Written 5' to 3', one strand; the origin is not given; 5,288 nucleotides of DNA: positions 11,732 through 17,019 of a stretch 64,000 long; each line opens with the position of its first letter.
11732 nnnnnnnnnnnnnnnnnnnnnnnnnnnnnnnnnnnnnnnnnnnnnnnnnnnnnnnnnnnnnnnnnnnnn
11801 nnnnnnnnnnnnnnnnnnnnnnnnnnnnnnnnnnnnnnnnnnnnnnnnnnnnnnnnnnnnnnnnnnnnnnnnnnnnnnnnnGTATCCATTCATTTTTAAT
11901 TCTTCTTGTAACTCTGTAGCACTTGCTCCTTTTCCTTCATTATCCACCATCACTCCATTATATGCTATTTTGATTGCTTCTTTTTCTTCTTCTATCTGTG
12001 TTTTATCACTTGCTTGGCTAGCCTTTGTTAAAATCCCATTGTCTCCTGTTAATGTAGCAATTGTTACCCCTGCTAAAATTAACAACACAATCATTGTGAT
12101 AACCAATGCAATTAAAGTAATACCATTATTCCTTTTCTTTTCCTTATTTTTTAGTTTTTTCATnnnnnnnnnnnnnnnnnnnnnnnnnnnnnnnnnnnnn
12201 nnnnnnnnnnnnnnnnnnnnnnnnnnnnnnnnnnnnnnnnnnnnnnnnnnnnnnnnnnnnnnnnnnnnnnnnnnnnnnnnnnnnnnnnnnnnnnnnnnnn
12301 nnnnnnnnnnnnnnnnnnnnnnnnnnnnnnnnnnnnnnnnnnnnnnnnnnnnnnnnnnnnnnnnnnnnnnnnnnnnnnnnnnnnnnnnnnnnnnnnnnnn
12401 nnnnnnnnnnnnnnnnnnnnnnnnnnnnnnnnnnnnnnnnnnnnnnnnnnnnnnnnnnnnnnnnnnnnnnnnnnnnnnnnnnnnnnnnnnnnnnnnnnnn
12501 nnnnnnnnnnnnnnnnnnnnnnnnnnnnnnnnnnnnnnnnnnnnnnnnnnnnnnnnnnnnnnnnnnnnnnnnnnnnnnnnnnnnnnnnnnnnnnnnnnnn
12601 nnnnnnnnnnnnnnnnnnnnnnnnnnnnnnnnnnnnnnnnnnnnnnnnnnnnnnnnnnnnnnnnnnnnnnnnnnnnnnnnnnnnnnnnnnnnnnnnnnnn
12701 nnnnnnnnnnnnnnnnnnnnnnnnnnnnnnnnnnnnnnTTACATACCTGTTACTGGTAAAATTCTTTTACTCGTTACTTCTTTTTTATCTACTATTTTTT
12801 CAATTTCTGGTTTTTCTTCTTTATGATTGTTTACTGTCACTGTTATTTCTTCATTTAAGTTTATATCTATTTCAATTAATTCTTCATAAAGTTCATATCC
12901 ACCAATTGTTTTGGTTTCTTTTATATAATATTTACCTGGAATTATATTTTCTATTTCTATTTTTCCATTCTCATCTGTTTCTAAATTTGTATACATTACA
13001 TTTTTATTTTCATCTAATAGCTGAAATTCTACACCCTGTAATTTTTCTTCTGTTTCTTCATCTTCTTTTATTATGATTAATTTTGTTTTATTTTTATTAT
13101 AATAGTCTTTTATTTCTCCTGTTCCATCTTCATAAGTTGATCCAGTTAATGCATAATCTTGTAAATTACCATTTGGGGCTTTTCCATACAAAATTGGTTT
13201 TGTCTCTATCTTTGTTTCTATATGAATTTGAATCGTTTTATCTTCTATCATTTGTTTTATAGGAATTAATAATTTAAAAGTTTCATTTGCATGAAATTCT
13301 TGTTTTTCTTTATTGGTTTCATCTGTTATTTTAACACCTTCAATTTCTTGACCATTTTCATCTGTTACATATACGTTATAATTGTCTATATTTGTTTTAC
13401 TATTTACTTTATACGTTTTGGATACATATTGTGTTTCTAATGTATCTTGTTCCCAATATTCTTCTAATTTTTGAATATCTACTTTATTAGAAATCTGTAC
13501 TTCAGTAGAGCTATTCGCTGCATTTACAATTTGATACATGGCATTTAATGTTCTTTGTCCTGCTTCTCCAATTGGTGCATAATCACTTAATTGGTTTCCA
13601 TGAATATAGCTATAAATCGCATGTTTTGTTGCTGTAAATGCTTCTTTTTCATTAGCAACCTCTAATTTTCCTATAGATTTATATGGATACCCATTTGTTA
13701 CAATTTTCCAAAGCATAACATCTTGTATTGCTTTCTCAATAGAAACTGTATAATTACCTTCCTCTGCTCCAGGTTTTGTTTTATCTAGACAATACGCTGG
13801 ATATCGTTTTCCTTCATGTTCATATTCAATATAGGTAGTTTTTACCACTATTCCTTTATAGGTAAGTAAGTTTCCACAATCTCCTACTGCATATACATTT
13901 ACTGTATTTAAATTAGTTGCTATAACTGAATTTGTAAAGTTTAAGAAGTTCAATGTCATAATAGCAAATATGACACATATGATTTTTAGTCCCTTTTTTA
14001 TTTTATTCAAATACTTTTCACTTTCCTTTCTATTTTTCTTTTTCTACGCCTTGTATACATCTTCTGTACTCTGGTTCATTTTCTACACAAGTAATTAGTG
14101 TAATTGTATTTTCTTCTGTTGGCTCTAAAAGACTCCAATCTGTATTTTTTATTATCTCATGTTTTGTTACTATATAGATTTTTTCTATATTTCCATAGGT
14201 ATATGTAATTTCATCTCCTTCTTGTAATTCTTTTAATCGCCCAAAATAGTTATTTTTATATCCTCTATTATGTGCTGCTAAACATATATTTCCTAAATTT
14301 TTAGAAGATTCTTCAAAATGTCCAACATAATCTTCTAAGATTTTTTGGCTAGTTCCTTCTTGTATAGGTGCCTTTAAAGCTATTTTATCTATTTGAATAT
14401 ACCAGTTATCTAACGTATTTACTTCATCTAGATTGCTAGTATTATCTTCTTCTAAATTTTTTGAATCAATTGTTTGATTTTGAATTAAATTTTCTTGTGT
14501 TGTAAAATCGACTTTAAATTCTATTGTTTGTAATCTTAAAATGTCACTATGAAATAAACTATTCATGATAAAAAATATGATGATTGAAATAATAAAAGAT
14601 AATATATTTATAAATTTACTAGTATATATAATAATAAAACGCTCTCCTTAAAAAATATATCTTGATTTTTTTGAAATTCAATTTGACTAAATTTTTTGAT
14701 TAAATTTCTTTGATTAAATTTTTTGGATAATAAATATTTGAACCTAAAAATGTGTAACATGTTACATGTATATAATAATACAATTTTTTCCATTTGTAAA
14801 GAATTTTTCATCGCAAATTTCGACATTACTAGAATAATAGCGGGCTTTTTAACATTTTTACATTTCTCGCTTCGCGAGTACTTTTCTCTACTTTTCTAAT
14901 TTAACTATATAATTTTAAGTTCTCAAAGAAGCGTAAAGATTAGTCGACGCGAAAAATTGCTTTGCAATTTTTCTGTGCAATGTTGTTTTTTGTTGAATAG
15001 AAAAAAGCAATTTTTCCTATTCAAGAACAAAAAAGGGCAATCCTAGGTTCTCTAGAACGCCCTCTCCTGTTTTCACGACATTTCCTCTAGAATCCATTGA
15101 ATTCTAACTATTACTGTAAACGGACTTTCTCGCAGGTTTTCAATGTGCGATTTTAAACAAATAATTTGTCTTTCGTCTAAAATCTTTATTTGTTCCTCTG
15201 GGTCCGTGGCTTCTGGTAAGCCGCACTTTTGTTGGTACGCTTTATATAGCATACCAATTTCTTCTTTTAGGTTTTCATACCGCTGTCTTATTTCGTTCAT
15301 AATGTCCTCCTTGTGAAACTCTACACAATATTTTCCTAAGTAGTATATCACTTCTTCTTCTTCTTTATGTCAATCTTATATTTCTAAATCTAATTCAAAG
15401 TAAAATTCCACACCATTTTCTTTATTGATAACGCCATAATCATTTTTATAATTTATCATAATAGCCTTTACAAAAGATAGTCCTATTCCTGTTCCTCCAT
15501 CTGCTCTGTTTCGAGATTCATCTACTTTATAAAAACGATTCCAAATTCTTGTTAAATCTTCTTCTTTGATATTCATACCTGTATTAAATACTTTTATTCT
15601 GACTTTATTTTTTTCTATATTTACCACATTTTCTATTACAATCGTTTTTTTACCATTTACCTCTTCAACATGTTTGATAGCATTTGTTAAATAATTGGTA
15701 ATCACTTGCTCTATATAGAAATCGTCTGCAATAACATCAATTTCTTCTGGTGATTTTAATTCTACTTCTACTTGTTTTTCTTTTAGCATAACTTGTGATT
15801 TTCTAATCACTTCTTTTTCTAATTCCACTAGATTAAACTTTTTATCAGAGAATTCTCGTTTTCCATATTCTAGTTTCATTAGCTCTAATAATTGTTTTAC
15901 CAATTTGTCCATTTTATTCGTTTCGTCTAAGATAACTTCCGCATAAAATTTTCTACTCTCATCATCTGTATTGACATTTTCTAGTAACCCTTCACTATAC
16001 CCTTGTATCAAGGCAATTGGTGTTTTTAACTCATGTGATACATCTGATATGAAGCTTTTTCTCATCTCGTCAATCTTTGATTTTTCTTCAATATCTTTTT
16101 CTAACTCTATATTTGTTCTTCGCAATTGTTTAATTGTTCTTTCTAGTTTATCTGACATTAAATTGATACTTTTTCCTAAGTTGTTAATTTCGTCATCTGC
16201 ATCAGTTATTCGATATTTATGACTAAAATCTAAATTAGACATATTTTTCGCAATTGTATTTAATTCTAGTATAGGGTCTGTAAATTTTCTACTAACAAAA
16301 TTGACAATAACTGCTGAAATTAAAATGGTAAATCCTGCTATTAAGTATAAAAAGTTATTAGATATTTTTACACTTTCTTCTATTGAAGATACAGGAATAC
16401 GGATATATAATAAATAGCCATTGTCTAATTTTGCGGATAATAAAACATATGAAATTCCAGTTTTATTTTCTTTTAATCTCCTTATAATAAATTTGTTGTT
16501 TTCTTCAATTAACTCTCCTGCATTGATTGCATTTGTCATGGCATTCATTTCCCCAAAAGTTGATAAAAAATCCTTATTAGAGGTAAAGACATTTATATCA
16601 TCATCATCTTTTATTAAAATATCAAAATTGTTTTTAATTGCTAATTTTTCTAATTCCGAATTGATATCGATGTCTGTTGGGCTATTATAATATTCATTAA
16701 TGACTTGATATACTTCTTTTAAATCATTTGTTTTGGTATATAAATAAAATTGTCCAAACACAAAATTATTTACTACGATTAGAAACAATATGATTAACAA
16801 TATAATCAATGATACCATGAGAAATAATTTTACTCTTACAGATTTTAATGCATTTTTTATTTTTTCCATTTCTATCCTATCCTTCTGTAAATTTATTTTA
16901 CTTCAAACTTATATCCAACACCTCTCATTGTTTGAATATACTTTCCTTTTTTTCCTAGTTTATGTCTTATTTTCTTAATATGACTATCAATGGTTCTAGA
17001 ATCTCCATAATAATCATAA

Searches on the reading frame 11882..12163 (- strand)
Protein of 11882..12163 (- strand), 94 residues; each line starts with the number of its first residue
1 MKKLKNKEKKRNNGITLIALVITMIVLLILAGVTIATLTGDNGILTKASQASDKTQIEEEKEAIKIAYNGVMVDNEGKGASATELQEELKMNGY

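Call 33: find_homologous_proteins(query=window:11882-12163:-, max_evalue=0.00001)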
Query seq(94 aa) (94 aa): 3020 proteins with E <= 0.00001 among 3352 candidates; the best 120 are listed.
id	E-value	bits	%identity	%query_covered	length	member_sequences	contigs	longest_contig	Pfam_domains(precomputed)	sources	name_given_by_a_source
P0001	1.7e-32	128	71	100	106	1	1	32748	-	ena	-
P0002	2.0e-31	125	73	95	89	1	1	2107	-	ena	-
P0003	2.0e-29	119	68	99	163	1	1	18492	-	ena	-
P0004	1.9e-27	112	76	76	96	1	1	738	-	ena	-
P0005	1.4e-25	106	70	89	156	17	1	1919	-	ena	-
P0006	9.1e-25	104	63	99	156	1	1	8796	-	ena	-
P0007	1.2e-24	103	60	99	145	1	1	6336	-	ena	-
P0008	3.1e-24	102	66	93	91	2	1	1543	-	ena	-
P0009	5.3e-23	98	65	88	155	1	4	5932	-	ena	-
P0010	1.2e-22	97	68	79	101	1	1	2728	-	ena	-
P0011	2.3e-22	96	62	91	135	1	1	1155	-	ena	-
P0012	3.2e-21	93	85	51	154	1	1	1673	-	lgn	-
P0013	4.6e-21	92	62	87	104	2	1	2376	-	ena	-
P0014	9.7e-21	91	72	62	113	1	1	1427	-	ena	-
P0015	2.6e-20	90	60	89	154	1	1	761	-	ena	-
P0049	3.3e-18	83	57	83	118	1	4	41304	-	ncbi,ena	-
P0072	2.4e-17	80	53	95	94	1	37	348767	-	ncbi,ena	-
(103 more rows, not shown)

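Call 34: find_encoding_contigs(protein=P0072, flank=2000, max_places=8)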
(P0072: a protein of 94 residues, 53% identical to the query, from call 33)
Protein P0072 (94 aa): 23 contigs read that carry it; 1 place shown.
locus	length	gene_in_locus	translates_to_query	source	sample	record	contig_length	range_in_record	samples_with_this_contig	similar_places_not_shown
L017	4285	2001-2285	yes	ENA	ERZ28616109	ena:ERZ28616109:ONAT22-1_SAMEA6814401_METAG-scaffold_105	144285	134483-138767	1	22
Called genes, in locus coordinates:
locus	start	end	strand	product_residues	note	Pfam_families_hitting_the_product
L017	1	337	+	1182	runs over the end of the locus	PF02463:SMC_N, PF13175:AAA_15, PF13304:AAA_21 (weak), PF13476:AAA_23, PF06470:SMC_hinge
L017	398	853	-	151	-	-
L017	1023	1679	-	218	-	PF02659:Mntp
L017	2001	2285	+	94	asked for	-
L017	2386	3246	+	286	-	-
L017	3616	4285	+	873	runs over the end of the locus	PF00690:Cation_ATPase_N, PF00122:E1-E2_ATPase, PF00702:Hydrolase, PF13246:Cation_ATPase, PF00689:Cation_ATPase_C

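Call 35: find_encoding_contigs(protein=P0049, flank=2000, max_places=6)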
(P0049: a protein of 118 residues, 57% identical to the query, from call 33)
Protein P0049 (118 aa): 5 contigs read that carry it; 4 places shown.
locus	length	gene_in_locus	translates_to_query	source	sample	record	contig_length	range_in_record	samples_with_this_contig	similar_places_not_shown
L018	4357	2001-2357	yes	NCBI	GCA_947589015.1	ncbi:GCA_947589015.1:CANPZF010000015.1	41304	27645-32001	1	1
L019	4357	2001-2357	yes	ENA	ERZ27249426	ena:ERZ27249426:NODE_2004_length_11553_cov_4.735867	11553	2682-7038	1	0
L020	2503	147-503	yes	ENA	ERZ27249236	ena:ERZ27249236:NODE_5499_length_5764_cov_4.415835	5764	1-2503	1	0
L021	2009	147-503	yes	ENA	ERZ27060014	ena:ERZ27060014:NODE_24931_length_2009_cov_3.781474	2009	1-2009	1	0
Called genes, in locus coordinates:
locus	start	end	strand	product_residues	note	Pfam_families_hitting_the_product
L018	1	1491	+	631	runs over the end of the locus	PF00512:HisKA, PF02518:HATPase_c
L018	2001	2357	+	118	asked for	-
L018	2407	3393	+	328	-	-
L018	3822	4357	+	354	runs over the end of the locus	PF03054:tRNA_Me_trans, PF20259:tRNA_Me_trans_M, PF20258:tRNA_Me_trans_C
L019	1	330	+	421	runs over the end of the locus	-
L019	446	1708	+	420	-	PF00535:Glycos_transf_2, PF13641:Glyco_tranf_2_3, PF13632:Glyco_trans_2_3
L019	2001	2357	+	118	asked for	-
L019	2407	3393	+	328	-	-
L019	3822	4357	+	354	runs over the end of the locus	PF03054:tRNA_Me_trans, PF20259:tRNA_Me_trans_M, PF20258:tRNA_Me_trans_C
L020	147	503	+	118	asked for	-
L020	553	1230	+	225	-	-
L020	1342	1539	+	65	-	-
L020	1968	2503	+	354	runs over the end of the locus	PF03054:tRNA_Me_trans, PF20259:tRNA_Me_trans_M, PF20258:tRNA_Me_trans_C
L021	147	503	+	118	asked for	-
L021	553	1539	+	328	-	-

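Call 50: find_encoding_contigs(protein=P0001, flank=2500, max_places=6)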
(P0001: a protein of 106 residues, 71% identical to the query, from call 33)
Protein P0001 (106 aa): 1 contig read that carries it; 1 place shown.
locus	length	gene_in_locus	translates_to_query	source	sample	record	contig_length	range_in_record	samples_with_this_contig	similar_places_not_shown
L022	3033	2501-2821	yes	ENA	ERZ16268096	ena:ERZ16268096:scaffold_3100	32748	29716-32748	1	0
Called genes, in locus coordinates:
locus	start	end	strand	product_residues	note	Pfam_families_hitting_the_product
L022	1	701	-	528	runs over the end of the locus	PF03065:Glyco_hydro_57, PF09210:BE_C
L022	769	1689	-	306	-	PF16258:DUF4912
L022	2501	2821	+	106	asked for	-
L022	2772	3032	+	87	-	?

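Call 51: find_encoding_contigs(protein=P0003, flank=2500, max_places=6)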
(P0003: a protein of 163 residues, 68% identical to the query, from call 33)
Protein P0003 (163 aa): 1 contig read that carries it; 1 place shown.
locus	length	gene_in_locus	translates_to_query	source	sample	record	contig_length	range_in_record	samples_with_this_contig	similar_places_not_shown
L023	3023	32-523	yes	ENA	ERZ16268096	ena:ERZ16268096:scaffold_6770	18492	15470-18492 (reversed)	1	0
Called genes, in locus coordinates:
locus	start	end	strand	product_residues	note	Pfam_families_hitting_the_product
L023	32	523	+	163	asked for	-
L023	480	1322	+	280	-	PF03781:FGE-sulfatase (weak)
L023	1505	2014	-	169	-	PF14317:YcxB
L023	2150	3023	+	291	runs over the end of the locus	PF00890:FAD_binding_2 (faint), PF01134:GIDA (faint), PF03486:HI0933_like (faint), PF07992:Pyr_redox_2, PF13738:Pyr_redox_3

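Call 52: find_encoding_contigs(protein=P0005, flank=2500, max_places=6)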
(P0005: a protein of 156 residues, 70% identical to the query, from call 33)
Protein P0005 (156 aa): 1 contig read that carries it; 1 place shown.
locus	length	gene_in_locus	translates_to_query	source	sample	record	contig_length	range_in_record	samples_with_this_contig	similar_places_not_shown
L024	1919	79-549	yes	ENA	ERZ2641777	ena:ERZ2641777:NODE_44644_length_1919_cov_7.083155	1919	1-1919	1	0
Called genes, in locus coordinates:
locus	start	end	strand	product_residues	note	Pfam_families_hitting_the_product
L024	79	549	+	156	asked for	-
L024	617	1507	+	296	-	-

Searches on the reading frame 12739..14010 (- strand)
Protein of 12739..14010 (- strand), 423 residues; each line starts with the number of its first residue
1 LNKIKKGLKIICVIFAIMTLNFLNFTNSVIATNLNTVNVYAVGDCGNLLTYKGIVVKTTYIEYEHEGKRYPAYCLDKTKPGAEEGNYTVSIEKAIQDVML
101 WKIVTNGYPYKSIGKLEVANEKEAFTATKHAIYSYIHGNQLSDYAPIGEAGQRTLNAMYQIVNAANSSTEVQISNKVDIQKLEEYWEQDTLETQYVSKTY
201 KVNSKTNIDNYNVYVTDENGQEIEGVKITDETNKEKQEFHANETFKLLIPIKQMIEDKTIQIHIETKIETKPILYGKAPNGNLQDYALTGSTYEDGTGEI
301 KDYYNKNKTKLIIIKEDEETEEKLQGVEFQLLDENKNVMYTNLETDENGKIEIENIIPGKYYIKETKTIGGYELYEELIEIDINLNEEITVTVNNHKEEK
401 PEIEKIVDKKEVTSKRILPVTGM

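Call 8: search_protein_families(library=pfam, proteins=[window:12739-14010:-])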
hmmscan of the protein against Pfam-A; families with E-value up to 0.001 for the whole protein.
window:12739-14010:- (423 aa): 4 families
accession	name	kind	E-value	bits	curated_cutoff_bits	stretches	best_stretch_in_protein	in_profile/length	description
PF17802.7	SpaA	-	3.4e-20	72.4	23.1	1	310-396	2-90/91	Prealbumin-like fold domain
PF08341.16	TED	-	2e-11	44.7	22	1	71-167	1-102/102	Thioester domain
PF17210.9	SdrD_B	-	0.00012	22.7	29.7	1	319-369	19-68/112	SdrD B-like domain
PF20610.3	TED_2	-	0.00042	20.7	27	1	61-163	20-125/131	Thioester domain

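Call 25: find_encoding_contigs(protein=window:12739-14010:-, flank=2500, max_places=10)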
Protein window:12739-14010:- (423 aa): 7 contigs read that carry it; 5 places shown.
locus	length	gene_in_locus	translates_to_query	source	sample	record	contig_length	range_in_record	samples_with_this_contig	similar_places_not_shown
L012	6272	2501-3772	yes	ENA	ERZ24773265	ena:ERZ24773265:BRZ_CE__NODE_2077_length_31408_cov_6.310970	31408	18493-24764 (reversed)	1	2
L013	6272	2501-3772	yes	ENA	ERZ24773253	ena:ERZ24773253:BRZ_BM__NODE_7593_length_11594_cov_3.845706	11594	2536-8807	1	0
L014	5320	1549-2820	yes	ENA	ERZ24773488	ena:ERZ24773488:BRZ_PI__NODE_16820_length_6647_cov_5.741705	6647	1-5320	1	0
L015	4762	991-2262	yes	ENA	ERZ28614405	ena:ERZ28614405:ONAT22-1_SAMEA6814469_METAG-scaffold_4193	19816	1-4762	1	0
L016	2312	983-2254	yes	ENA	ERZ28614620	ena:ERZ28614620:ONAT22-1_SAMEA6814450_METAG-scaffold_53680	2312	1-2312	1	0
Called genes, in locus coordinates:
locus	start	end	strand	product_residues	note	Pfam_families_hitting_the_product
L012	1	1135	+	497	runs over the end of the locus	PF00672:HAMP (weak), PF00512:HisKA, PF02518:HATPase_c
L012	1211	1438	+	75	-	-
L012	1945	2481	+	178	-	PF04203:Sortase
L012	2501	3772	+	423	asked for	PF08341:TED, PF17802:SpaA, PF22904:NOMO1-like_2nd (faint)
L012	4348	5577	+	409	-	-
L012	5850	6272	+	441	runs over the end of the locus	PF01595:CNNM, PF00571:CBS (weak), PF03471:CorC_HlyC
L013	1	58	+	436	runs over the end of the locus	-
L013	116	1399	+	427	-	-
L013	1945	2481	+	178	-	PF04203:Sortase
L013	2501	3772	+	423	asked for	PF08341:TED, PF17802:SpaA, PF22904:NOMO1-like_2nd (faint)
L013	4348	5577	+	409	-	-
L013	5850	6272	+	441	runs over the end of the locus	PF01595:CNNM, PF00571:CBS (weak), PF03471:CorC_HlyC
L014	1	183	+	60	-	?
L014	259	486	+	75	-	-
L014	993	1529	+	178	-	PF04203:Sortase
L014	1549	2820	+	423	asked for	PF08341:TED, PF17802:SpaA, PF22904:NOMO1-like_2nd (faint)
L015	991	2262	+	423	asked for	PF08341:TED, PF17802:SpaA, PF22904:NOMO1-like_2nd (faint)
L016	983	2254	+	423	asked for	PF08341:TED, PF17802:SpaA, PF22904:NOMO1-like_2nd (faint)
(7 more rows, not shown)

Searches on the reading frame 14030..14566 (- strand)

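Call 8: search_protein_families(library=pfam, proteins=[window:14030-14566:-])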
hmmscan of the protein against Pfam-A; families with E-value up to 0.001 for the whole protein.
window:14030-14566:- (178 aa): 1 family
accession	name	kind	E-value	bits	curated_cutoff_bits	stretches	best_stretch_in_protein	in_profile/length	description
PF04203.18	Sortase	-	1.3e-22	80.3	26.6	1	57-168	1-117/125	Sortase domain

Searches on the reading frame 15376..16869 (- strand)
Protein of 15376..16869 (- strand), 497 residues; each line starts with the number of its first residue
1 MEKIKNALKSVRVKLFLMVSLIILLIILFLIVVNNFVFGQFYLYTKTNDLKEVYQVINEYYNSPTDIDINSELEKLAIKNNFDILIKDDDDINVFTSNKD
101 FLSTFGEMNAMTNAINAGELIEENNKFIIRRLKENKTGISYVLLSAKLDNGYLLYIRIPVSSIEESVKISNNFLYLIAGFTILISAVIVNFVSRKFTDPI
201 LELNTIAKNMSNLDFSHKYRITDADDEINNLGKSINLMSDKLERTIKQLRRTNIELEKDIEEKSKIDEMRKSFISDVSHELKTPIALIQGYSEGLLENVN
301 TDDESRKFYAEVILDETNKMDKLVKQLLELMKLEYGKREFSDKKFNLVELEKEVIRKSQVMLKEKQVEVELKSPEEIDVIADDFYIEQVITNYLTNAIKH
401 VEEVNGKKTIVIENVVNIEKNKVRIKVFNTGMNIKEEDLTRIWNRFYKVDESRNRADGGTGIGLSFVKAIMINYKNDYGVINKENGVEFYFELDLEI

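Call 8: search_protein_families(library=pfam, proteins=[window:15376-16869:-])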
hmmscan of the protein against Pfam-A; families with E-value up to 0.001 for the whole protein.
window:15376-16869:- (497 aa): 4 families
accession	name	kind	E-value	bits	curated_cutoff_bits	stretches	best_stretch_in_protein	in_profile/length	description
PF00512.31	HisKA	-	1.5e-16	60.6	26.9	1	270-336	2-66/66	His Kinase A (phospho-acceptor) domain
PF02518.31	HATPase_c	-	8.2e-15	55.7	26.4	1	385-496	5-110/111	Histidine kinase-, DNA gyrase B-, and HSP90-like ATPase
PF00672.30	HAMP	-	3.5e-07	30.9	25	1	191-243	1-52/53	HAMP domain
PF14501.12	HATPase_c_5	-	2.6e-06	27.7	22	1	386-487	6-95/102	GHKL domain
